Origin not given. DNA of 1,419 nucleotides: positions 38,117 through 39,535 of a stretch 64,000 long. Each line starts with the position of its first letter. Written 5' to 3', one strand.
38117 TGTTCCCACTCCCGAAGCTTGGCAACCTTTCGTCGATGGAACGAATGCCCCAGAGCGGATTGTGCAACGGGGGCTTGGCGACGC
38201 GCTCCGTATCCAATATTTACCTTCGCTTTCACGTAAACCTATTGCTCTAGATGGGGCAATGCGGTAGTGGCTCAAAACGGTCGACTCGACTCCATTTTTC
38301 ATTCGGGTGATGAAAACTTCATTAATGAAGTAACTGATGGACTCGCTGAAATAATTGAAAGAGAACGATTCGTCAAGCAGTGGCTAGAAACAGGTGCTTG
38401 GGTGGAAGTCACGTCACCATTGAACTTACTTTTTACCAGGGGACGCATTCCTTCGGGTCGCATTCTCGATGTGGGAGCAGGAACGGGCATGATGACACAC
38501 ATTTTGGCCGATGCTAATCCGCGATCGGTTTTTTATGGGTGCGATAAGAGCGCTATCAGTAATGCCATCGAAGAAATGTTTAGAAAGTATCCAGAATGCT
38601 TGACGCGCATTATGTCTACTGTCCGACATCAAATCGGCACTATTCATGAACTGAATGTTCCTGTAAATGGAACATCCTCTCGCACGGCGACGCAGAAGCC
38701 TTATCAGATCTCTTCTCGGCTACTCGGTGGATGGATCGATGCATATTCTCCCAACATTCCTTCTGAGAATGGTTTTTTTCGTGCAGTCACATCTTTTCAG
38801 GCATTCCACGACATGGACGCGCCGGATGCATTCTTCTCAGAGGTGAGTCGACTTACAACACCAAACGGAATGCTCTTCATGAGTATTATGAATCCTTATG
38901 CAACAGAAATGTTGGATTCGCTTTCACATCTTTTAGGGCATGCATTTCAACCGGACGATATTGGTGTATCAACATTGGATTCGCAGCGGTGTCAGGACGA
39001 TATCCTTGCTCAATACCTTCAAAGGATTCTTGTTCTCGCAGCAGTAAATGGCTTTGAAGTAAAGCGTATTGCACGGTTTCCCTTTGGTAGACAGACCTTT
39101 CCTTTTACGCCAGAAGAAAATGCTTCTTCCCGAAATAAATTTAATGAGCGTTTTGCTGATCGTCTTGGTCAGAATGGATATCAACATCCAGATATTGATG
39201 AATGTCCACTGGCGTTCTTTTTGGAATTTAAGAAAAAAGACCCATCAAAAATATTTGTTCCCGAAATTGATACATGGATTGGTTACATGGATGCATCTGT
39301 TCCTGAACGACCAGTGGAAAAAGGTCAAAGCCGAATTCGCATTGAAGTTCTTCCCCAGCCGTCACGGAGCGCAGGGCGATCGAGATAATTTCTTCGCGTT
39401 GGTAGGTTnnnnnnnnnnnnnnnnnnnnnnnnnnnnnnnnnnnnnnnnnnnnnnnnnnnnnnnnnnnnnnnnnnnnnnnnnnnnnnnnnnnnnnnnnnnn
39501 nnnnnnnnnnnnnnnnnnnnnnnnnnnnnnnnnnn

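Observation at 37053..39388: Tandem, translationally coupled, highly diverged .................-fold paralogs with shared unknown N- and C-terminal extensions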

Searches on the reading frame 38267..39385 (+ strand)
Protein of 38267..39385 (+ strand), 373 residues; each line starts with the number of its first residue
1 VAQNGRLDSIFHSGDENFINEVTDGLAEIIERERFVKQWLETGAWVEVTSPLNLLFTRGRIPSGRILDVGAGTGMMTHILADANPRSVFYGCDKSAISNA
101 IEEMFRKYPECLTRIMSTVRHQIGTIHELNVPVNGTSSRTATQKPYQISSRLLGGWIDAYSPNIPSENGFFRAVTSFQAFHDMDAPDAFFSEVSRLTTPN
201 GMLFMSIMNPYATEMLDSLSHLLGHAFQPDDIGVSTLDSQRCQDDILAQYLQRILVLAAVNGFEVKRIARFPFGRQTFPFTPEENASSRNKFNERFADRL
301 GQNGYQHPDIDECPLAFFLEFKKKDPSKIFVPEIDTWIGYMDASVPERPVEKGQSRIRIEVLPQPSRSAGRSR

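Call 4: search_protein_families(library=pfam, proteins=[window:38267-39385:+], max_evalue=1)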
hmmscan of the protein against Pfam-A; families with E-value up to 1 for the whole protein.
window:38267-39385:+ (373 aa): 9 families
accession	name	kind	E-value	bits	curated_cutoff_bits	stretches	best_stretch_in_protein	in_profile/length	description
PF13489.12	Methyltransf_23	-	7.8e-09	35.9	27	1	53-215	14-128/164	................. domain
PF08242.18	Methyltransf_12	-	3.1e-08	34.7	30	2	67-105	1-40/98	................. domain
PF08241.18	Methyltransf_11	-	3.3e-08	34.5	21.2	1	163-204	53-94/95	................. domain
PF13649.12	Methyltransf_25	-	2.6e-07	31.7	27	2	66-97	1-32/97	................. domain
PF13847.12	Methyltransf_31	-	2.9e-07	30.7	27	2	65-98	6-42/145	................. domain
PF05175.20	MTS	-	0.0017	18.4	23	1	62-98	31-67/170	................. small domain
PF13710.12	ACT_5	-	0.041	14.1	27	0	108-133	2-27/62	ACT domain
PF01135.25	PCMT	-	0.22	11.7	20.3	0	63-82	74-93/210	Protein-L-isoaspartate(D-aspartate) O-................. (PCMT)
PF00398.26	RrnaAD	-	0.25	10.8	24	1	62-106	30-73/263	Ribosomal RNA adenine dimethylase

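Call 5: search_protein_families(library=ncbifam, proteins=[window:38267-39385:+], max_evalue=1)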
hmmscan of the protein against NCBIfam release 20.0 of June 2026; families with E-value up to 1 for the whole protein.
window:38267-39385:+ (373 aa): 16 families
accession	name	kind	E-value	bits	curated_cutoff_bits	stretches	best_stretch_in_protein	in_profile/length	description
TIGR02072.1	BioC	equivalog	4.9e-07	29.8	184.95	2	59-101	31-73/244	malonyl-ACP O-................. BioC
TIGR01983.1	UbiG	equivalog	0.0001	21.7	102.95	2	60-95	47-80/228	bifunctional 2-polyprenyl-6-hydroxyphenol methylase/3-demethylubiquinol 3-O-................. UbiG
NF045667.1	MTase_DVU1556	equivalog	0.00024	20.6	155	1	61-96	21-55/213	DVU_1556 family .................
TIGR00755.1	ksgA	equivalog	0.00052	19.4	171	1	64-154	31-112/256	16S rRNA (adenine(1518)-N(6)/adenine(1519)-N(6))-di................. RsmA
NF010703.0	PRK14103.1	equivalog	0.025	14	320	1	57-96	24-63/256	trans-aconitate 2-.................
NF005379.0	PRK06922.1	equivalog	0.033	12.6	602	1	64-106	420-460/677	class I SAM-dependent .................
TIGR02469.1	CbiT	equivalog_domain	0.036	14.3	78.3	1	64-115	21-73/124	precorrin-6Y C5,15-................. (decarboxylating) subunit CbiT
TIGR03534.1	RF_mod_PrmC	equivalog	0.057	12.9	199.1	1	63-97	89-123/253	peptide chain release factor N(5)-glutamine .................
NF000499.2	Erm23S_rRNA_broad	equivalog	0.1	11.9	212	1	65-102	26-63/244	23S ribosomal RNA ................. Erm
NF001453.0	PRK00312.1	equivalog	0.12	11.9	188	0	62-82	80-100/217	protein-L-isoaspartate(D-aspartate) O-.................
NF043040.1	corrin_prot_MT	hypoth_equivalog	0.12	11.8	180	1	62-84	41-63/216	corrinoid protein-associated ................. CpaM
NF007023.0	PRK09489.1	equivalog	0.12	11.5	295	1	58-97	192-231/342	16S rRNA (guanine(1207)-N(2))-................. RsmC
NF000337.1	erm_SHROVE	exception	0.13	11.6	320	1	62-98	28-64/248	ErmE/ErmH/ErmO/ErmR family 23S rRNA (adenine(2058)-N(6))-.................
TIGR02021.1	BchM-ChlM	equivalog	0.18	11.2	158.9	1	35-83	28-75/218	magnesium protoporphyrin IX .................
NF001244.0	PRK00216.1-5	equivalog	0.18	11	216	0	63-96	49-83/236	bifunctional demethylmenaquinone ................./2-methoxy-6-polyprenyl-1,4-benzoquinol methylase UbiE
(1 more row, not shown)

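Call 8: find_homologous_proteins(query=window:38267-39385:+)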
Query window:38267-39385:+ (373 aa): 2 proteins with E <= 0.001 among 2852 candidates.
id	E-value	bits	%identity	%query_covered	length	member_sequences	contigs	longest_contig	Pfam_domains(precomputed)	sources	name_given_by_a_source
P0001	7.2e-253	856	100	100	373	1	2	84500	PF13847.13,PF13489.13,PF13649.13,PF08241.19,PF08242.19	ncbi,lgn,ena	-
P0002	6.2e-172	590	70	100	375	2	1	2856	PF13847.13,PF08241.19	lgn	-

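Call 10: find_encoding_contigs(protein=P0002, flank=10000)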
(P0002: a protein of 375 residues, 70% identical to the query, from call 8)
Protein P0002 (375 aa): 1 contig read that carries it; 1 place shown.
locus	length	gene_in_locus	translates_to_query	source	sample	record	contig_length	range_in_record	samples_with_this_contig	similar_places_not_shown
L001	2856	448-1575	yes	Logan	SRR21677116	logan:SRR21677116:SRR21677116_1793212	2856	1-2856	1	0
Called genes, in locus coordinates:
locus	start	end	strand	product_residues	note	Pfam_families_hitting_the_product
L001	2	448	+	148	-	?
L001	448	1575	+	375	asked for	PF08241:Methyltransf_11 (faint), PF13847:Methyltransf_31 (faint)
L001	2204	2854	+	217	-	?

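Call 11: find_encoding_contigs(protein=P0001, flank=10000)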
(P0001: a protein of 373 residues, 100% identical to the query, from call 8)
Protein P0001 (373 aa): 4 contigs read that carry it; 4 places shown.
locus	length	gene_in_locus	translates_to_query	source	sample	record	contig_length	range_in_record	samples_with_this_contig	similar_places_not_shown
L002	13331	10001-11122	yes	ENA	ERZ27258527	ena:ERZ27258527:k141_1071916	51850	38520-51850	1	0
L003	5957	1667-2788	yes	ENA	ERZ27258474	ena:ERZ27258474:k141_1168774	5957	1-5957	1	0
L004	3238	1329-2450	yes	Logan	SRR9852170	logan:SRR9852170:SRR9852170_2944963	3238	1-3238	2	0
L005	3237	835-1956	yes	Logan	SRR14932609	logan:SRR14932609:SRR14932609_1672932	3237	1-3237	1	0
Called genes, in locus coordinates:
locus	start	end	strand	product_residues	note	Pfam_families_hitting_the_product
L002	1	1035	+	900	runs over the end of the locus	PF07517:SecA_DEAD, PF01043:SecA_PP_bind, PF21090:P-loop_SecA, PF07516:SecA_SW, PF02810:SEC-C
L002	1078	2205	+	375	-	PF03462:PCRF, PF00472:RF-1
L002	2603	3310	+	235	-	PF02463:SMC_N (faint), PF00005:ABC_tran, PF13304:AAA_21 (faint)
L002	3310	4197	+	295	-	PF18075:FtsX_ECD, PF02687:FtsX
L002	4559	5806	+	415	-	PF01551:Peptidase_M23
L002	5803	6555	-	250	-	PF00578:AhpC-TSA, PF08534:Redoxin, PF10417:1-cysPrx_C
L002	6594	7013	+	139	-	-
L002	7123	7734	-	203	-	PF00440:TetR_N, PF17938:TetR_C_29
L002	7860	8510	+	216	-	PF03807:F420_oxidored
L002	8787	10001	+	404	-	-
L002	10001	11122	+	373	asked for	PF13489:Methyltransf_23, PF08241:Methyltransf_11 (faint), PF08242:Methyltransf_12 (faint), PF13649:Methyltransf_25 (faint), PF13847:Methyltransf_31 (faint)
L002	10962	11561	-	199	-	-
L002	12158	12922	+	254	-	-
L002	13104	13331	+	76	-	?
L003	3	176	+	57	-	?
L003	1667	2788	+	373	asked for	PF13489:Methyltransf_23, PF08241:Methyltransf_11 (faint), PF08242:Methyltransf_12 (faint), PF13649:Methyltransf_25 (faint), PF13847:Methyltransf_31 (faint)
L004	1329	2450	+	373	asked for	PF13489:Methyltransf_23, PF08241:Methyltransf_11 (faint), PF08242:Methyltransf_12 (faint), PF13649:Methyltransf_25 (faint), PF13847:Methyltransf_31 (faint)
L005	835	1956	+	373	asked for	PF13489:Methyltransf_23, PF08241:Methyltransf_11 (faint), PF08242:Methyltransf_12 (faint), PF13649:Methyltransf_25 (faint), PF13847:Methyltransf_31 (faint)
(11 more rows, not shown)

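Call 18: find_related_loci(query=A1, collection=genome_contigs, flank=10000)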
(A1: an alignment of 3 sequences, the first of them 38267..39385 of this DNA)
Query A1 (373 aa) in genome_contigs; peptide patterns used: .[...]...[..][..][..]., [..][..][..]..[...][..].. (x = any residue, [..] = any of these).
540 stretches matched a pattern; 1 encode a relative of the query (tblastn E <= 1e-3); 1 distinct loci.
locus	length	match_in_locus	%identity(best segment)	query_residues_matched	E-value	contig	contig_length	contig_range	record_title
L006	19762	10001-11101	70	1-365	4e-176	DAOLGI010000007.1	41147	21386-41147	MAG TPA_asm: Acidimicrobiia bacterium isolate AMR_MDS_0228 NODE_429_length_41147_cov_10.032853, whole genome shotgun seq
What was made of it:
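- Tried and rejected: The genome_contigs scan found one locus, in an Acidimicrobiia MAG (call 18).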

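Call 27: search_protein_representatives(alignment_id=A1)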
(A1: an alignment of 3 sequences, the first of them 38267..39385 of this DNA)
Query: 3 sequences, 376 profile positions. Proteins with E-value up to 0.001 (for the whole library): 61; up to 1e-10: 4; up to 1e-30: 3. The best 61 are listed.
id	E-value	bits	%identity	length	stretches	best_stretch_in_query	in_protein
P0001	9.5e-211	716.0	-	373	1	1-376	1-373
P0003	1.6e-183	626.4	-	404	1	1-376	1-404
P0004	2.7e-60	220.9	-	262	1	134-373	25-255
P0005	2.1e-18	83.0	-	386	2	166-329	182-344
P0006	1.6e-09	53.8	-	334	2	150-219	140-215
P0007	3.8e-08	49.3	-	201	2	159-209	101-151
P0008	1.9e-06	43.7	-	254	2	157-204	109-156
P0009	2.9e-06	43.1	-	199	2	147-217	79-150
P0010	4.1e-06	42.6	-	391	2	130-216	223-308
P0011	7.2e-06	41.8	-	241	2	66-106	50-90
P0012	8.1e-06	41.6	-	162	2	164-208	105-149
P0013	2.1e-05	40.2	-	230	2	155-269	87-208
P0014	2.9e-05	39.8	-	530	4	165-241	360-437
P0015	3.3e-05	39.6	-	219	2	152-215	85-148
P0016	3.5e-05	39.5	-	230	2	164-227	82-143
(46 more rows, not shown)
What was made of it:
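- Tried and rejected: Three of these are A, B and the A ortholog fragment (call 27).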

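Call 32: find_homologous_proteins(query=A3, max_evalue=0.01)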
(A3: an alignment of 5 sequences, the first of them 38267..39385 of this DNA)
Query A3 (5 sequences) (373 aa, profile of the alignment): 10 proteins with E <= 0.01 among 6138 candidates.
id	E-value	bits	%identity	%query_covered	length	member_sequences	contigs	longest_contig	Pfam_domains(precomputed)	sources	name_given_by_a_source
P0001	4.3e-174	597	100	100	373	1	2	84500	PF13847.13,PF13489.13,PF13649.13,PF08241.19,PF08242.19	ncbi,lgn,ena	-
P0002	2.9e-172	591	70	100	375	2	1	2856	PF13847.13,PF08241.19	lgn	-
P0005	6.5e-138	478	25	62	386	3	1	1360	PF13847.13,PF13489.13,PF13649.13,PF08241.19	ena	-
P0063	3.6e-4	38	38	13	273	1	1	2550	PF13489.13,PF02353.27,PF03141.23,PF08241.19,PF07021.19,PF13847.13,PF05175.21,PF13649.13,PF03291.23,PF01135.26,PF01209.25,PF08242.19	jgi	jgi:SAM-dependent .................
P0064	1.0e-3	36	29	17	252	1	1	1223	PF07021.19,PF13847.13,PF13489.13,PF02353.27,PF05175.21,PF13649.13,PF03141.23,PF01209.25,PF08241.19,PF08242.19,PF05401.17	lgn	-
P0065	2.1e-3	35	28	14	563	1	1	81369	PF13847.13,PF13489.13,PF13649.13,PF01135.26,PF03141.23,PF01209.25,PF08241.19,PF08242.19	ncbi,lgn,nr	ncbi:MAG: class I SAM-dependent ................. [bacterium]|nr:class I SAM-dependent methyltransfe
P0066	3.3e-3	35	31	13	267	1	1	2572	PF07021.19,PF13847.13,PF13489.13,PF05175.21,PF13649.13,PF03291.23,PF08241.19,PF08242.19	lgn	-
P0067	4.0e-3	34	36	13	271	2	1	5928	PF13489.13,PF02353.27,PF03141.23,PF08241.19,PF07021.19,PF13847.13,PF05175.21,PF13649.13,PF03291.23,PF01135.26,PF01209.25,PF08242.19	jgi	jgi:SAM-dependent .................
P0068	5.5e-3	34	25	38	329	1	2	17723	PF07021.19,PF13847.13,PF13489.13,PF13649.13,PF08241.19,PF08242.19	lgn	-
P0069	5.7e-3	34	48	7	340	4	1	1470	PF07021.19,PF13847.13,PF13489.13,PF13649.13,PF08241.19,PF08242.19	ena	-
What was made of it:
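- RNA-modification enzymes are normally widely conserved, whereas this family has about 5 known sequences among 15 billion proteins (calls 27, 32).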

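Call 33: search_solved_structures(query=A3, max_evalue=1, show_alignments=2)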
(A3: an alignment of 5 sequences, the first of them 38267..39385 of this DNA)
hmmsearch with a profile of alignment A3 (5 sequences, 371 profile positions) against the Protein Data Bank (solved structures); distinct sequences matched with E-value up to 1: 53.
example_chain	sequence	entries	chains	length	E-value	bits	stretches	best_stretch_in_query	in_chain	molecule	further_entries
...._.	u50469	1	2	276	1.5e-05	27.5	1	60-102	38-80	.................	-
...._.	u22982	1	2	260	2e-05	27.1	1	141-210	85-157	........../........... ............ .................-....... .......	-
3l8d_A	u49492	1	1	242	0.00011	24.6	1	154-210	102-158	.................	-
3d2l_A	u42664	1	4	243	0.00012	24.6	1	166-213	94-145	SAM-dependent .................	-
1vlm_A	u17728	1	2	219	0.00023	23.6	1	143-205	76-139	SAM-dependent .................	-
1vl5_A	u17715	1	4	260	0.00041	22.8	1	150-203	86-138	unknown conserved protein BH2331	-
4dcm_A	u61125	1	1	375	0.00089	21.7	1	59-113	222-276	Ribosomal RNA large subunit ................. G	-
4kdr_A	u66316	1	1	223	0.00095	21.6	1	166-207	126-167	3-demethylubiquinone-9 3-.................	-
5dpm_A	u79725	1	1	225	0.00096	21.6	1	166-207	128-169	Ubiquinone biosynthesis O-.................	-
2pjd_A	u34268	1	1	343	0.0016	20.9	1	59-109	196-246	Ribosomal RNA small subunit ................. C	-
4kdc_A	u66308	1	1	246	0.0017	20.8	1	166-207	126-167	3-demethylubiquinone-9 3-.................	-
6uak_A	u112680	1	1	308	0.0023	20.3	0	62-100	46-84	SAM dependent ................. LahSB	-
1p91_A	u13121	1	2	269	0.0071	18.7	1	62-97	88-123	Ribosomal RNA large subunit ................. A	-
8zc8_A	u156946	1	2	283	0.0073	18.7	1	155-203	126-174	MitM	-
3i9f_A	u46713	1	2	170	0.0077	18.6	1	166-203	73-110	Putative type 11 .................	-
2o57_A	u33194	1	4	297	0.1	14.9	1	161-210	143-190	putative sarcosine dimethylglycine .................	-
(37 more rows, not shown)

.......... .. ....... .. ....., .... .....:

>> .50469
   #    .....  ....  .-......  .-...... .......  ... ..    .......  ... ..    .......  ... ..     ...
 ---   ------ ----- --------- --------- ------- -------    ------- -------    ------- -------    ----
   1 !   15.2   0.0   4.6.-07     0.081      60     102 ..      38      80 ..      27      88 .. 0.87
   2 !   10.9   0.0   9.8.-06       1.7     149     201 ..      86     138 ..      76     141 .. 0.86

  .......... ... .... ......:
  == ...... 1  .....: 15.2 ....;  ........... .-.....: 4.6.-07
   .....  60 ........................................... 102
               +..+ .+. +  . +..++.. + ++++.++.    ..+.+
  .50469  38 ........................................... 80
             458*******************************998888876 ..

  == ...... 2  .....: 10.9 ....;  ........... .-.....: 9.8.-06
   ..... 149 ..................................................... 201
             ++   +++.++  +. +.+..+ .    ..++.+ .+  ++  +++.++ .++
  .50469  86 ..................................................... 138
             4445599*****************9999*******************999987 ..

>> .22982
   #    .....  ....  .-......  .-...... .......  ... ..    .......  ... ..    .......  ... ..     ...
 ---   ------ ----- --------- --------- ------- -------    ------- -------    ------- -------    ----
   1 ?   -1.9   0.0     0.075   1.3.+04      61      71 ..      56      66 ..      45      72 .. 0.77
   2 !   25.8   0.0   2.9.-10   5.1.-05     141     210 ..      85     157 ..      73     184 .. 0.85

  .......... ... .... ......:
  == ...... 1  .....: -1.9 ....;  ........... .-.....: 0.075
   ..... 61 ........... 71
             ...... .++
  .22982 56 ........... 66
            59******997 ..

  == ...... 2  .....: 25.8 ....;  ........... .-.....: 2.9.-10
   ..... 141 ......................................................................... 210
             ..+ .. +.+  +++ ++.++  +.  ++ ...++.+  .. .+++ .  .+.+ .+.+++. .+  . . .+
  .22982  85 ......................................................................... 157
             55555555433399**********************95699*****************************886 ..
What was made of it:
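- Closest known: Generic Methyltransf_11/23/25-type class I SAM-dependent small-molecule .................s. Same: Motif I (LD.G.G), the acidic residue after beta2 and the 'DA..PN.P / sF..v.s...f.h' region align to the Methyltransf_11 profile (calls 4, 33).
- There are weak sub-threshold hits to RsmA/KsgA, RsmC, RlmA and Erm models (calls 5, 33).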

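Call 38: search_protein_families(library=padloc, proteins=[window:38267-39385:+], max_evalue=0.1)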
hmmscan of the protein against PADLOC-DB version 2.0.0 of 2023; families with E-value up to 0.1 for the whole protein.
window:38267-39385:+ (373 aa): 2 families
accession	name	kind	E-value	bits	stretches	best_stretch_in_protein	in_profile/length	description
PDLC04134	mad2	-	7.1e-06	23.1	1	60-228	288-418/492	mads_2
PDLC03227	MTase_II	-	0.021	11.7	1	48-108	36-95/494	Type II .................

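Call 39: search_protein_families(library=phrogs, proteins=[window:38267-39385:+], max_evalue=0.01)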
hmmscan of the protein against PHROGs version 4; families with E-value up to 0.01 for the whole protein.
window:38267-39385:+ (373 aa): 1 family
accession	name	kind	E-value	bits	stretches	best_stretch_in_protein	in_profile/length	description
phrog_4752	-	other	0.00033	21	0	63-96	52-86/241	tRNA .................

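Call 44: predict_structure(alignment_id=A4)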
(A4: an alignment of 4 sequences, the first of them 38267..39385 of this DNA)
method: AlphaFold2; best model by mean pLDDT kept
length: 373 residues; sequences in the alignment: 4
mean_pLDDT: 40.9   pTM: 0.35
mean pLDDT of the five models: 40.9, 39.5, 37.8, 34.0, 33.3
residues with pLDDT >= 90: 0; 70-90: 0; 50-70: 117; < 50: 256
segments of 3 or more residues with pLDDT < 50: 1-11, 24-26, 38-102, 112-172, 210-249, 269-280, 307-316, 326-373
pLDDT, mean of each block of 10 residues (from residue 1): 40 50 50 52 30 22 25 31 30 34 50 47 32 26 24 26 32 53 61 60 58 43 36 33 42 60 57 35 54 60 52 47 54 33 28 25 26 28
secondary structure, 60 per line:
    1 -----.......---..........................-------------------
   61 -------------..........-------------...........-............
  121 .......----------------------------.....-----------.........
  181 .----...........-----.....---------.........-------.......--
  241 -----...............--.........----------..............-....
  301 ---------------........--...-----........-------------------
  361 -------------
elements in order: H6-12 H16-41 H74-83 H97-107 H109-127 H156-160 E172-176 H177-181 H186-196 E202-206 H216-224 H232-238 H246-260 E263-271 H282-295 H297-300 E316-323 H334-341
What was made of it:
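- Tried and rejected: The first AF2 run, with a 4-sequence alignment, failed (pLDDT 41, call 44) and was not used.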

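Call 53: find_encoding_contigs(protein=P0005, flank=5000)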
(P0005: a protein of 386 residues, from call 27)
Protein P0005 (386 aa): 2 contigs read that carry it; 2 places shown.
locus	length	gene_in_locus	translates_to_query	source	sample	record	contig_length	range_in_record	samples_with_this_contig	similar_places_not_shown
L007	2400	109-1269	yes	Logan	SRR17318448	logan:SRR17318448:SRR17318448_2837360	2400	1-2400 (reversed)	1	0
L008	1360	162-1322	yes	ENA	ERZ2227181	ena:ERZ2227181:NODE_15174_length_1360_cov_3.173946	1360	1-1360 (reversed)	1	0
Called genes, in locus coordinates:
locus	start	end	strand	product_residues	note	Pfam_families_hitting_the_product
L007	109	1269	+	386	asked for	PF13489:Methyltransf_23, PF13649:Methyltransf_25 (faint), PF13847:Methyltransf_31 (faint), PF08241:Methyltransf_11 (faint)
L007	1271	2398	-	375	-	?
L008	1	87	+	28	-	?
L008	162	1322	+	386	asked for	PF13489:Methyltransf_23, PF13649:Methyltransf_25 (faint), PF13847:Methyltransf_31 (faint), PF08241:Methyltransf_11 (faint)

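Call 57: find_related_loci(query=A3, collection=metagenome_contigs, flank=10000)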
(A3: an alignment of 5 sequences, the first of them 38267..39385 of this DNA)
Query A3 (373 aa) in metagenome_contigs; peptide patterns used: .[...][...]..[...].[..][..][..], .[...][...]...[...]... (x = any residue, [..] = any of these).
600 stretches matched a pattern (row limit reached: there are more); 5 encode a relative of the query (tblastn E <= 1e-3); 5 distinct loci.
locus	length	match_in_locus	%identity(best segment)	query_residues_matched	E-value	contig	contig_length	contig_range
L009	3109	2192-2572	27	64-233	3e-8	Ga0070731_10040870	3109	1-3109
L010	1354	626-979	25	44-210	2e-8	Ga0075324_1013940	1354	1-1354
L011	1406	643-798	42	43-95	2e-6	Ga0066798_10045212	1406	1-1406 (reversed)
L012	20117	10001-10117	50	62-101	5e-6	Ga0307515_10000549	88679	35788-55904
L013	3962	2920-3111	39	55-124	8e-6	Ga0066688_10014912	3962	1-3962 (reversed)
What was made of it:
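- Tried and rejected: The profile scan of JGI metagenomes gave only generic motif-level matches (call 57).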
